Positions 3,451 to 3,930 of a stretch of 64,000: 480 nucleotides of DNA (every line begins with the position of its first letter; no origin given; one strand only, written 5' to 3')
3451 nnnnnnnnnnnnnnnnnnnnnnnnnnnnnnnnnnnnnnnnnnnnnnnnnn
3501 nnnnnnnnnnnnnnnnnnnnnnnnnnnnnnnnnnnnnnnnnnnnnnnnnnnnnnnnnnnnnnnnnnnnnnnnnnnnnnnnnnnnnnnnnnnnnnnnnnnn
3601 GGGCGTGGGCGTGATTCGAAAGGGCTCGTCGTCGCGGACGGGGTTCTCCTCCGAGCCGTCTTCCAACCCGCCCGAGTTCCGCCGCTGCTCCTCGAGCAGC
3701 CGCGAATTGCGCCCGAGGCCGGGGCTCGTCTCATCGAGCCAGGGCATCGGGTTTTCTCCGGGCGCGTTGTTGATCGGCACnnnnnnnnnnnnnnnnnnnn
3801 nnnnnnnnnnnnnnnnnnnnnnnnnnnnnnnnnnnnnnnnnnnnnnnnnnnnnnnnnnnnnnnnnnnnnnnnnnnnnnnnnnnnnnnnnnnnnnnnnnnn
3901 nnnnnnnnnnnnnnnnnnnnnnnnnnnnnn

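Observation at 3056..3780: Tandem array of four tiny (52-62 aa) disordered proteins sharing a C-terminal PxPF[KR] motif that recurs at the portal N-terminus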

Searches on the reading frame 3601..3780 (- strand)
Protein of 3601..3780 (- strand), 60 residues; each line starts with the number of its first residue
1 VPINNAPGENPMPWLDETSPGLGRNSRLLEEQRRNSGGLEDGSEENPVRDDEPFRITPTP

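Call 38: find_homologous_proteins(query=A4, max_evalue=0.01)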
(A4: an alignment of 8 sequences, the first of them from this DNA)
Query A4 (8 sequences) (60 aa, profile of the alignment): 79 proteins with E <= 0.01 among 6715 candidates.
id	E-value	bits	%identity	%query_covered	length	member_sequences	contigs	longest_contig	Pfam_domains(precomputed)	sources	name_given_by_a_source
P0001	4.3e-28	115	60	75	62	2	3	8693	-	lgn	-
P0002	1.5e-25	107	59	77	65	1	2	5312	-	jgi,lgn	jgi:hypothetical protein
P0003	4.5e-24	102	64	78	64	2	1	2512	-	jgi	-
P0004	6.0e-24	102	61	82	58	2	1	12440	-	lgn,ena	-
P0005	1.0e-23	101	59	92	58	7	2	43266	-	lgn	-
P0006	3.0e-23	99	65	77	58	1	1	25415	-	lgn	-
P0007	4.1e-23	99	62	70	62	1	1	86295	-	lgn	-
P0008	5.4e-23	99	58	80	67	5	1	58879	-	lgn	-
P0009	8.9e-23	98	67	77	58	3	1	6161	-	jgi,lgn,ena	-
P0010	1.2e-22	97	59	95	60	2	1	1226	-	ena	-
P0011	2.2e-22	97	57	92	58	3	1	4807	-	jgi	jgi:hypothetical protein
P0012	2.3e-22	97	57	95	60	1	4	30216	-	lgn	-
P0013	2.5e-22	96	60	75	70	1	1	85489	-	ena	-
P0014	3.1e-22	96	67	80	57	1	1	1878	-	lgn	-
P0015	4.4e-22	96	59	95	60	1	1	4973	-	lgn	-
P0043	6.2e-12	63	42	92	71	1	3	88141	-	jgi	jgi:hypothetical protein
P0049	1.1e-8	53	43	67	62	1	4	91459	-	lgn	-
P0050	1.2e-8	53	44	92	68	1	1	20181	-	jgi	jgi:hypothetical protein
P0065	6.8e-6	44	44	72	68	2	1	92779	-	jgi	-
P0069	6.2e-5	41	39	90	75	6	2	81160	-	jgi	jgi:hypothetical protein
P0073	4.7e-4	38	37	68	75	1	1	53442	-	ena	-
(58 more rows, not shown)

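Call 41: find_encoding_contigs(protein=P0069, flank=8000, max_places=2)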
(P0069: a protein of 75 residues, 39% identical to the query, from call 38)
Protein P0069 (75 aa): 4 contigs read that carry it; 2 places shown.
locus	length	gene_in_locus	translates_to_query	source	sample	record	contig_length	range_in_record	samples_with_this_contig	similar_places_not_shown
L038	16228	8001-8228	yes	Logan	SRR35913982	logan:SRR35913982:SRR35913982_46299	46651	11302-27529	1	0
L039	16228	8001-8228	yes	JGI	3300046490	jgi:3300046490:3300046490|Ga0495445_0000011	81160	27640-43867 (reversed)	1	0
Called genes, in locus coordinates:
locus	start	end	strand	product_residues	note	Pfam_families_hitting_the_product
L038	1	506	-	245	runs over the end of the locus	-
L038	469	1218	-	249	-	PF01507:PAPS_reduct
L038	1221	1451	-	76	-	-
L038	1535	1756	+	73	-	PF01381:HTH_3, PF13560:HTH_31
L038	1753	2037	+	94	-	-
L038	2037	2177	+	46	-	-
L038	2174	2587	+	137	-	-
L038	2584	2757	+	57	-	-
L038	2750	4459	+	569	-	PF05133:SPP1_portal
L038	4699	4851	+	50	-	-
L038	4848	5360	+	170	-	-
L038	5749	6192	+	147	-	-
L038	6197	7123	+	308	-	PF04233:Phage_Mu_F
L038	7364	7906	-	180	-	PF18757:Nmad5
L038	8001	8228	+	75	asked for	-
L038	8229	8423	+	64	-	-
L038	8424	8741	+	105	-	-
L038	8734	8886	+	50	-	-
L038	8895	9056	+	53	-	-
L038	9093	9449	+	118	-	-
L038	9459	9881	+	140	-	-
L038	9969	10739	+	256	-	PF06810:Phage_scaffold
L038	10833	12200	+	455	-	-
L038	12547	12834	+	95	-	-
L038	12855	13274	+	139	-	-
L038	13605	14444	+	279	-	-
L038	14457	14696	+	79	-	-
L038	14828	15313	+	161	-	-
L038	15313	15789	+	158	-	-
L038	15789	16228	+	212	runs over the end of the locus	-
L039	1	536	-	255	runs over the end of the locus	-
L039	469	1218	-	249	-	PF01507:PAPS_reduct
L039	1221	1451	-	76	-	-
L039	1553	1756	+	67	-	PF13560:HTH_31, PF01381:HTH_3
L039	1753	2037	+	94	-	-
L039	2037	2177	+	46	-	-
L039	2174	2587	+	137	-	-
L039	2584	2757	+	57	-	-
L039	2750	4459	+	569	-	PF05133:SPP1_portal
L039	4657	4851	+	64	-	-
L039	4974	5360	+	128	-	-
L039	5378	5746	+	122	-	-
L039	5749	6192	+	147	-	-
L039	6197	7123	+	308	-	PF04233:Phage_Mu_F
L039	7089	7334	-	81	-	-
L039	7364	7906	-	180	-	PF18757:Nmad5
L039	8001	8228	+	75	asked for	-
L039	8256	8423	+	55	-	-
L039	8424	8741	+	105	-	-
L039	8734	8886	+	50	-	-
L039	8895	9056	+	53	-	-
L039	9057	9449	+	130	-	-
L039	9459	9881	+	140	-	-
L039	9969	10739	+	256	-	PF06810:Phage_scaffold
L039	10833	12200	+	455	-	-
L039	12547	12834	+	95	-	-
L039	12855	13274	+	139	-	-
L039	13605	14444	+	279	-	-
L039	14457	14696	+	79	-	-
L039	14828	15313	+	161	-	-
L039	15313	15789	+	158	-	-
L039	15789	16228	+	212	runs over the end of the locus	-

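Call 42: find_encoding_contigs(protein=P0065, flank=8000, max_places=2)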
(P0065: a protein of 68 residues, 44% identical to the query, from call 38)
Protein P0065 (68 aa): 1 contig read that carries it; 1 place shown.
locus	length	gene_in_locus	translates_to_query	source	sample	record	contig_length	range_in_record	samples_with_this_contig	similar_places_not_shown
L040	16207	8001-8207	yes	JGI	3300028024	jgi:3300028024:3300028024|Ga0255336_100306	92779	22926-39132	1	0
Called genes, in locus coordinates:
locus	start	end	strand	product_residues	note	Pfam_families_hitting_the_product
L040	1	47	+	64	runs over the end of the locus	-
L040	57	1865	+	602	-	PF05133:SPP1_portal (weak)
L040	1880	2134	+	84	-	-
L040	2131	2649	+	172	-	-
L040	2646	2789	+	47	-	-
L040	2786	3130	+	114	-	PF09152:DUF1937 (faint), PF14359:DUF4406, PF24963:DUF7768 (weak)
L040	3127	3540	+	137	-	-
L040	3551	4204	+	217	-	-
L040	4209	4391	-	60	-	-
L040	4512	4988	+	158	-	-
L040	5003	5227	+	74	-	-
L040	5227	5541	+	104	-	-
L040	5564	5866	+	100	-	-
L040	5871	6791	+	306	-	PF04233:Phage_Mu_F (weak)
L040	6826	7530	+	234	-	PF13392:HNH_3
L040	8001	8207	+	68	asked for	-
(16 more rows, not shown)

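Call 44: search_protein_families(library=phrogs, proteins=[window:3601-3780:-], max_evalue=1)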
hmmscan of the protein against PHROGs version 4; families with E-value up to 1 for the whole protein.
seq(60 aa): 0 families

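Call 45: search_protein_families(library=pfam, proteins=[window:3601-3780:-], max_evalue=1)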
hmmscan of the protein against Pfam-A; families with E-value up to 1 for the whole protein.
seq(60 aa): 0 families

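Call 49: find_encoding_contigs(protein=P0083, flank=3000, max_places=6)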
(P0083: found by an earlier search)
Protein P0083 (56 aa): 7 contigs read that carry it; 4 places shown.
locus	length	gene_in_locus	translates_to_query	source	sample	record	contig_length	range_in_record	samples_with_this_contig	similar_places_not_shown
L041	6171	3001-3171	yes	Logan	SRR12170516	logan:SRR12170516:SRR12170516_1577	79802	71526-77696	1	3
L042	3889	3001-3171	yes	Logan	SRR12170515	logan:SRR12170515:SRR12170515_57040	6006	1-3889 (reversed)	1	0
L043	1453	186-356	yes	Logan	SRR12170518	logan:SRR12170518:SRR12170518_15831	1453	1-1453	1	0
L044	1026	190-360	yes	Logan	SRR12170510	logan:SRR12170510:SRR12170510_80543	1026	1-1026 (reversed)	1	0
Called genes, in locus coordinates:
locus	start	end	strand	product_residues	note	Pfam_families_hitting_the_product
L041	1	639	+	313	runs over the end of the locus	-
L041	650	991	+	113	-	-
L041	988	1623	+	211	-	-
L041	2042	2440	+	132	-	-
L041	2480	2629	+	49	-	-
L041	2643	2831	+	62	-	-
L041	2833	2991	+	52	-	-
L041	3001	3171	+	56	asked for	-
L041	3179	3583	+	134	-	-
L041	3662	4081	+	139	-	-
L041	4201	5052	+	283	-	-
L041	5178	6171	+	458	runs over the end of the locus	-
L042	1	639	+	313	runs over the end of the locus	-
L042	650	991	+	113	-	-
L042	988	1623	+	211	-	-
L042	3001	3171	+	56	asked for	-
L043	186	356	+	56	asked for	-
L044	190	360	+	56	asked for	-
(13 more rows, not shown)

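Call 73: predict_structure(alignment_id=A8)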
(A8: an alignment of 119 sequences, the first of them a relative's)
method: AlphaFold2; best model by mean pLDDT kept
length: 56 residues; sequences in the alignment: 119
mean_pLDDT: 72.2   pTM: 0.25
mean pLDDT of the five models: 72.2, 71.9, 69.8, 65.8, 64.7
residues with pLDDT >= 90: 0; 70-90: 38; 50-70: 15; < 50: 3
segments of 3 or more residues with pLDDT < 50: none
pLDDT, mean of each block of 10 residues (from residue 1): 67 76 77 76 73 56
secondary structure, 60 per line:
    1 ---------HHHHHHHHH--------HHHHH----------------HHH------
elements in order: H10-18 H27-31
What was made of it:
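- Checked: AlphaFold2 of t4 with a 119-sequence alignment gives pTM 0.25, mean pLDDT 72 and only two short helices (call 73).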

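Call 80: predict_structure(alignment_id=A10)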
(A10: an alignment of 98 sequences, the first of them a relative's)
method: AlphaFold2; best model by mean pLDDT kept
length: 139 residues; sequences in the alignment: 98
mean_pLDDT: 91.8   pTM: 0.78
mean pLDDT of the five models: 91.8, 89.0, 87.7, 83.4, 81.0
residues with pLDDT >= 90: 110; 70-90: 27; 50-70: 2; < 50: 0
segments of 3 or more residues with pLDDT < 50: none
pLDDT, mean of each block of 10 residues (from residue 1): 91 91 95 96 94 91 91 92 92 94 93 95 90 79
secondary structure, 60 per line:
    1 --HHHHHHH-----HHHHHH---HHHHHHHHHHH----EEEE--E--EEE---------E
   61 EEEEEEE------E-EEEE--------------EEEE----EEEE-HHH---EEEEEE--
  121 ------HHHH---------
elements in order: H3-9 H15-20 H24-34 E39-42 E48-50 E60-67 E76-79 E94-97 E102-105 E113-118 H127-130

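Call 82: fold_search(model_id=the predicted structure, library=pdb)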
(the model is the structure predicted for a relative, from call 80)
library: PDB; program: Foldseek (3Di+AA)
matches with E <= 10: 71; with E <= 0.001: 0
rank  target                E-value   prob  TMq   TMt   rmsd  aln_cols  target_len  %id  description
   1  9k09_d                4.7e-02  0.92  0.36  0.26   6.0        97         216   14  Cyanophage A4 portal-tail complex (released 2025-04-09)
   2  8fwe_T3               3.4e-01  0.14  0.23  0.19  12.4       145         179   19  Neck structure of Agrobacterium phage Milano, C3 symmetry (released 2023-12-06)
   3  9nwi_A                3.9e-01  0.33  0.34  0.25  12.4       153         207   14  Pseudomonas phage Pa223 tail (C6 symmetry) (released 2025-08-06)
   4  8zkk_B                6.6e-01  0.08  0.20  0.16  12.7       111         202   12  Portal-tail of Vibrio cholerae typing phage mature VP1 (released 2024-08-14)
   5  7z47_A                9.5e-01  0.14  0.33  0.22  12.4       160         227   12  Tail of bacteriophage SU10 (released 2022-08-10)
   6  7z47_B                1.4e+00  0.14  0.33  0.22   9.2       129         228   12  Tail of bacteriophage SU10 (released 2022-08-10)
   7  7qog_B                1.4e+00  0.10  0.31  0.21  11.5       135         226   12  Portal protein assembly of the phicrAss001 virion with C12 symmetry imposed (released 2023-03-29)
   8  9ilp_a                2.2e+00  0.14  0.32  0.27   9.4       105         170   15  Structure of the bacteriophage T5 portal complex (released 2024-09-18)
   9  9lc0_H                2.3e+00  0.14  0.36  0.23   9.5       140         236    8  tail complex of mature phage N4 (released 2025-04-16)
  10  7l4s_B                2.3e+00  0.01  0.12  0.10  15.1       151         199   14  Crystal structure of the OxyR regulatory domain of Shewanella oneidensis MR-1, reduced form (released 2022-02-09)
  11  7xro_C                2.6e+00  0.01  0.14  0.10  17.6       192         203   11  LysR-family transcriptional regulator RipR effector binding domain with its effector, 3-phenylpropionic acid (released 2023-05-17)
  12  8jov_G                2.8e+00  0.14  0.33  0.24   6.5        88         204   11  Portal-tail complex of phage GP4 (released 2023-11-01)
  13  9kyz_B                2.8e+00  0.04  0.21  0.26  13.6        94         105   10  A35 of MPXV in complex with mAb975 (released 2025-08-13)
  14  4k4f_B                2.8e+00  0.02  0.15  0.11   8.6        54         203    9  Co-crystal structure of TNKS1 with compound 18 [4-[(4S)-5,5-dimethyl-2-oxo-4-phenyl-1,3-oxazolidin-3-yl]-N-(quinolin-8 (released 2013-06-05)
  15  4fj6_D                2.8e+00  0.01  0.13  0.05  13.9       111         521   14  Crystal structure of a glycoside hydrolase family 33, candidate sialidase (BDI_2946) from Parabacteroides distasonis A (released 2012-07-25)
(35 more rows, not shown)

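Call 85: fold_search(model_id=the predicted structure, library=viral)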
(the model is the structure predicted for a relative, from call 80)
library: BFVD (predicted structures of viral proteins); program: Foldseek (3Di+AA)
matches with E <= 10: 308; with E <= 0.001: 1
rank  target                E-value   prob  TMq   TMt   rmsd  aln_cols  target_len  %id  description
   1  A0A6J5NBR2            4.4e-04  1.00  0.44  0.30   9.0       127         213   25  Uncharacterized protein [uncultured Caudovirales phage]
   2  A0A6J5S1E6            5.1e-03  0.97  0.33  0.18  11.2       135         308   17  Uncharacterized protein [uncultured Caudovirales phage]
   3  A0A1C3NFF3            6.5e-03  1.00  0.39  0.25   4.0        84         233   21  (no name in the UniProt tables at hand)
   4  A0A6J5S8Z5            6.5e-03  0.98  0.39  0.27  11.9       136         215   14  Uncharacterized protein [uncultured Caudovirales phage]
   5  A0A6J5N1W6            1.4e-02  0.89  0.32  0.21   8.4       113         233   12  Uncharacterized protein [uncultured Caudovirales phage]
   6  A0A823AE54            1.5e-02  0.95  0.39  0.27  11.1       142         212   15  (no name in the UniProt tables at hand)
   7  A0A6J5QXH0            4.4e-02  0.75  0.33  0.24   8.0       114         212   12  Uncharacterized protein [uncultured Caudovirales phage]
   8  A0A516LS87            4.7e-02  0.69  0.32  0.20   8.9       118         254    9  (no name in the UniProt tables at hand)
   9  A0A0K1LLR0            5.6e-02  0.96  0.38  0.12   4.4        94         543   13  Tail protein [Caulobacter phage Sansa]
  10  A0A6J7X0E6            5.9e-02  0.87  0.36  0.25   6.4       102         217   15  Uncharacterized protein [uncultured Caudovirales phage]
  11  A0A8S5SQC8            8.5e-02  0.99  0.42  0.28   3.7        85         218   13  Uncharacterized protein [Siphoviridae sp. ctqSm5]
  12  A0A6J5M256            8.5e-02  0.89  0.33  0.22   5.8        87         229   10  Uncharacterized protein [uncultured Caudovirales phage]
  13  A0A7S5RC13            9.0e-02  0.93  0.37  0.24   4.6        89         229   24  (no name in the UniProt tables at hand)
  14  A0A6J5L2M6            9.0e-02  0.77  0.36  0.25  13.2       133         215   10  Uncharacterized protein [uncultured Caudovirales phage]
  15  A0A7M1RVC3            9.0e-02  0.57  0.33  0.22  11.6       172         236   14  Uncharacterized protein [uncultured phage cr130_1]
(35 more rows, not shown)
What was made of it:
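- Tried and rejected: The fold stays unassigned (calls 80, 82, 85).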

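Call 89: search_protein_representatives(alignment_id=A8)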
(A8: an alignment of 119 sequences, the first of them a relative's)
Query: 119 sequences, 55 profile positions. Proteins with E-value up to 0.001 (for the whole library): 62; up to 1e-10: 30; up to 1e-30: 0. The best 62 are listed.
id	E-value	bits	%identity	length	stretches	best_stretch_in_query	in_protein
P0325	3.3e-21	91.4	-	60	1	3-54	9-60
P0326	3.3e-20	88.2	-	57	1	1-55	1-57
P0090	1.6e-19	86.0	-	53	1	1-53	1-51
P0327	5.7e-19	84.2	-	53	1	1-53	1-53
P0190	1.4e-18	83.0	-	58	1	1-55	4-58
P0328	3.1e-17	78.7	-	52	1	3-55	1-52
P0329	2.8e-16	75.6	-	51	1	3-54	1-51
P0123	2.8e-16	75.6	-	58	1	1-55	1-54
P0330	7.4e-16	74.3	-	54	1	4-53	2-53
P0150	7.4e-16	74.3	-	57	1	1-55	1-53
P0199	1.7e-15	73.1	-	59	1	1-48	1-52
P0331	2.2e-15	72.7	-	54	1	6-54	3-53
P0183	4.3e-15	71.8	-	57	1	3-55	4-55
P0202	5.1e-15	71.6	-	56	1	1-53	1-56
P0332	6.4e-14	68.0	-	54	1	1-55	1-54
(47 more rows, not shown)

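Call 107: find_encoding_contigs(protein=P0043, flank=2500, max_places=1)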
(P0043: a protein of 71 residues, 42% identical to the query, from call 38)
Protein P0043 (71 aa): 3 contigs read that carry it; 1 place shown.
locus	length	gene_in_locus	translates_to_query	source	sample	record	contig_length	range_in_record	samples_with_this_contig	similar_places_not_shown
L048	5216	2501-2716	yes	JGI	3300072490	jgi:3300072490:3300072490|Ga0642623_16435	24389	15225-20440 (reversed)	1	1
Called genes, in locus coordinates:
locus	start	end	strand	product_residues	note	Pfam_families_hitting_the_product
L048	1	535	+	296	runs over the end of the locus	-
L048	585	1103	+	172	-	-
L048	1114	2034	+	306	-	PF04233:Phage_Mu_F (weak)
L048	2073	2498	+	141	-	-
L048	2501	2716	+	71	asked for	-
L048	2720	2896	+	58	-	-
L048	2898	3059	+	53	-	-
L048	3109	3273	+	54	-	-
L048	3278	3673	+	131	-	-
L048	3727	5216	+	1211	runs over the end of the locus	-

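Call 108: find_encoding_contigs(protein=P0049, flank=2500, max_places=1)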
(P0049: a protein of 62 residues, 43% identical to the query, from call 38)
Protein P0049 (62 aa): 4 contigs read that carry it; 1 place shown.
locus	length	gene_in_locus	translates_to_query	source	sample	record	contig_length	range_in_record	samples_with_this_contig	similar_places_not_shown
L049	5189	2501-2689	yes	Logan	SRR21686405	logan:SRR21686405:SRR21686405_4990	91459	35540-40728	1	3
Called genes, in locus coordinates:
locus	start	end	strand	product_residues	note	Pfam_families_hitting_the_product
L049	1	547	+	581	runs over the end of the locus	PF05133:SPP1_portal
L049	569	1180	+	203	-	-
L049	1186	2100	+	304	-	-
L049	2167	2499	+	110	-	-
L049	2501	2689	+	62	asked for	-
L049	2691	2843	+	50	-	-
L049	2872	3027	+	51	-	-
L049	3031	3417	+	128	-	-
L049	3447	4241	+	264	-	-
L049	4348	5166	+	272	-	-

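Call 109: find_encoding_contigs(protein=P0073, flank=2500, max_places=1)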
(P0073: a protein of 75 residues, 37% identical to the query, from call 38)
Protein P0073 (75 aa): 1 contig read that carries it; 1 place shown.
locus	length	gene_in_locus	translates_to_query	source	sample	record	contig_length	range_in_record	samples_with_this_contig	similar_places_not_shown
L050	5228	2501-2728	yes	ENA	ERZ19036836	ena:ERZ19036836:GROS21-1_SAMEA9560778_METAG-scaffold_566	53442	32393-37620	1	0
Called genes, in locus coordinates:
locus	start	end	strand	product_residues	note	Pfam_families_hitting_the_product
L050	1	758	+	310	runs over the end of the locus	PF04233:Phage_Mu_F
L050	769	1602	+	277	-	PF13392:HNH_3 (weak)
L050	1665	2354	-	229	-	PF09414:RNA_ligase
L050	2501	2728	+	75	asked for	-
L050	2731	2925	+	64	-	-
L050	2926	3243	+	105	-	-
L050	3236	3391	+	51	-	-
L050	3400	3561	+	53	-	-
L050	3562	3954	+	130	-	-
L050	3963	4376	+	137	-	-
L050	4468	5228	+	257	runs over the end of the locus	PF06810:Phage_scaffold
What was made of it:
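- On Phage scaffolding protein (PF06810 and similar): That role is filled by p283, whose positional counterpart in L038/L039 and L050 hits PF06810 (calls 41, 109). t1-t4 are 50-62 aa with almost no predicted helix (call 73).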

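Call 110: find_encoding_contigs(protein=P0050, flank=2500, max_places=1)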
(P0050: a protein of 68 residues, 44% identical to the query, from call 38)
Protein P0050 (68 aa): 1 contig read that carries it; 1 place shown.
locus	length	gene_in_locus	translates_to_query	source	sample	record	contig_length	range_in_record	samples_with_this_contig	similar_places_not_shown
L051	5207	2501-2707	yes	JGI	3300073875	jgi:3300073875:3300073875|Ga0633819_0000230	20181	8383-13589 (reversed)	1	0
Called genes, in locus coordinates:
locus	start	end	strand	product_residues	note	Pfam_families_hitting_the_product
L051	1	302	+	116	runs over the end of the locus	PF19800:DUF6283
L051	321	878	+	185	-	-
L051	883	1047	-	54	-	-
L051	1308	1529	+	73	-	-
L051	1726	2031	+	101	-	-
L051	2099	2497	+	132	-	-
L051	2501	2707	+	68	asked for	-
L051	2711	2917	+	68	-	-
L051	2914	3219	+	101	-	-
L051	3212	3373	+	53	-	-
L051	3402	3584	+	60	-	-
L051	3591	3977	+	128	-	-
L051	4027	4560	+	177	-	-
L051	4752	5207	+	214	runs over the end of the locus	-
